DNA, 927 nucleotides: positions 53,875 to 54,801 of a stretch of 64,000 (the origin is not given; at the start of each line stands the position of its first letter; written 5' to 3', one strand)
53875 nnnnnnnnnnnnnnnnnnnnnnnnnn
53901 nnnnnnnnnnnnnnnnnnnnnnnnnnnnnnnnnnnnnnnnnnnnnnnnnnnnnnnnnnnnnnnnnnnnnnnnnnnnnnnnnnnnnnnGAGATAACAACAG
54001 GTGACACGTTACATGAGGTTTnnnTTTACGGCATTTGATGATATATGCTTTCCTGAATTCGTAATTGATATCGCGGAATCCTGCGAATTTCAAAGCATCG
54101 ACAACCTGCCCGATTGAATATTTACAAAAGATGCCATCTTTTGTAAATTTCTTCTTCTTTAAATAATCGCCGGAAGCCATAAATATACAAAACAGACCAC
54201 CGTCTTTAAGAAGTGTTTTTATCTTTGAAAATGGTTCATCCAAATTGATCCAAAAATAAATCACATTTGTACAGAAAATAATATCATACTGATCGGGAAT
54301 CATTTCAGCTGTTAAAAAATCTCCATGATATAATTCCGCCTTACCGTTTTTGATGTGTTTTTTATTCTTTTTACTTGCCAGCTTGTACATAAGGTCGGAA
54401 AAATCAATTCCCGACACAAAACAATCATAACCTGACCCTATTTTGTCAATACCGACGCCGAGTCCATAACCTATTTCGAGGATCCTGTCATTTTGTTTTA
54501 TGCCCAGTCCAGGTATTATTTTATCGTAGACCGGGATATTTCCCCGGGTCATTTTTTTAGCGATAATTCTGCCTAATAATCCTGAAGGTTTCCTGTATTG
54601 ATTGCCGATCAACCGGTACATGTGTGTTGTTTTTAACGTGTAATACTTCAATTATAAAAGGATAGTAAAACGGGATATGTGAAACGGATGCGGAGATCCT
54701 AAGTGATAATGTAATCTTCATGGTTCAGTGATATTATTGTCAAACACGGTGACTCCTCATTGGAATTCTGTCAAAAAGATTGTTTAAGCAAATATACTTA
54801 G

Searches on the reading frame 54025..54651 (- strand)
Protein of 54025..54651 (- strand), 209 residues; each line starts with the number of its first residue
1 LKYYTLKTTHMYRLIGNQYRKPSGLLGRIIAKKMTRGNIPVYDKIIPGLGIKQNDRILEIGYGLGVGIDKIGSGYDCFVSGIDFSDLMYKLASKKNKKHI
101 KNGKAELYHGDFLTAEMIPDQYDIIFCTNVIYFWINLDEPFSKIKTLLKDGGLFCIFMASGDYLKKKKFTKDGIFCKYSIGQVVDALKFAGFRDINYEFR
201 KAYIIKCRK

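Call 3: search_protein_families(library=pfam, proteins=[window:54025-54651:-], max_evalue=0.01)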
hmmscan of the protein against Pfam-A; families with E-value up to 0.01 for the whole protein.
window:54025-54651:- (209 aa): 7 families
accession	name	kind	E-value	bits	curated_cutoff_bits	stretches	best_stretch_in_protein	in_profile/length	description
PF13649.12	Methyltransf_25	-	3.3e-10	40.9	27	1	57-152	1-97/97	Methyltransferase domain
PF08241.18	Methyltransf_11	-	3.6e-10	40.8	21.2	1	58-156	1-95/95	Methyltransferase domain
PF08242.18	Methyltransf_12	-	2e-08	35.3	30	1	58-154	1-98/98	Methyltransferase domain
PF13847.12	Methyltransf_31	-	2.8e-08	34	27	1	52-157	2-110/145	Methyltransferase domain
PF13489.12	Methyltransf_23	-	4.2e-06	27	27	1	50-162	17-122/164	Methyltransferase domain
PF02353.26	CMAS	-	8.6e-06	25.7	27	1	42-175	51-190/273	Mycolic acid cyclopropane synthetase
PF00398.26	RrnaAD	-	0.0019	17.8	24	1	41-122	18-99/263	Ribosomal RNA adenine dimethylase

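Call 4: search_protein_families(library=ncbifam, proteins=[window:54025-54651:-], max_evalue=0.01)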
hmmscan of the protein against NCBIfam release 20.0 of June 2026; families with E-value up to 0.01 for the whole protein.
window:54025-54651:- (209 aa): 14 families
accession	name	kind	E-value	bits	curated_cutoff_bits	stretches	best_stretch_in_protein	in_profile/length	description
TIGR02072.1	BioC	equivalog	1.5e-08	34.7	184.95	1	53-156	34-132/244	malonyl-ACP O-methyltransferase BioC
NF043040.1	corrin_prot_MT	hypoth_equivalog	2.5e-06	27.1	180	1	33-156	21-147/216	corrinoid protein-associated methyltransferase CpaM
NF040539.1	AST_met_ArsM_2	exception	9.3e-06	25.7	240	1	52-155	55-162/262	putative arsinothricin biosynthesis methyltransferase ArsM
NF045667.1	MTase_DVU1556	equivalog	4.2e-05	23.1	155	1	42-156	11-119/213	DVU_1556 family methyltransferase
TIGR02021.1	BchM-ChlM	equivalog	0.00016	21.1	158.9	1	35-136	34-133/218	magnesium protoporphyrin IX methyltransferase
TIGR01983.1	UbiG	equivalog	0.00043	19.6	102.95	1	54-155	50-150/228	bifunctional 2-polyprenyl-6-hydroxyphenol methylase/3-demethylubiquinol 3-O-methyltransferase UbiG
TIGR00755.1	ksgA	equivalog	0.00089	18.6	171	1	41-117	17-89/256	16S rRNA (adenine(1518)-N(6)/adenine(1519)-N(6))-dimethyltransferase RsmA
NF011529.0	PRK14968.1-3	equivalog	0.0014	18.1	162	1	49-138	30-114/198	putative methyltransferase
NF001244.0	PRK00216.1-5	equivalog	0.0017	17.7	216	1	78-156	75-153/236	bifunctional demethylmenaquinone methyltransferase/2-methoxy-6-polyprenyl-1,4-benzoquinol methylase UbiE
NF041943.1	GPPMT_Stmyces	equivalog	0.0021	18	400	1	51-155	75-178/272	geranyl diphosphate 2-C-methyltransferase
NF053839.1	CPFASynBruc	equivalog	0.0028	16.7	600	1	48-157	169-277/410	cyclopropane fatty acid synthase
NF008823.0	PRK11873.1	subfamily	0.0034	16.9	263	1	51-156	75-181/272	arsenite methyltransferase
TIGR04345.1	ovoA_Cterm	equivalog_domain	0.0073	15.9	170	0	102-158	115-171/242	putative 4-mercaptohistidine N1-methyltransferase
NF008686.0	PRK11705.1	equivalog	0.0093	15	400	0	45-156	159-265/383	cyclopropane fatty acyl phospholipid synthase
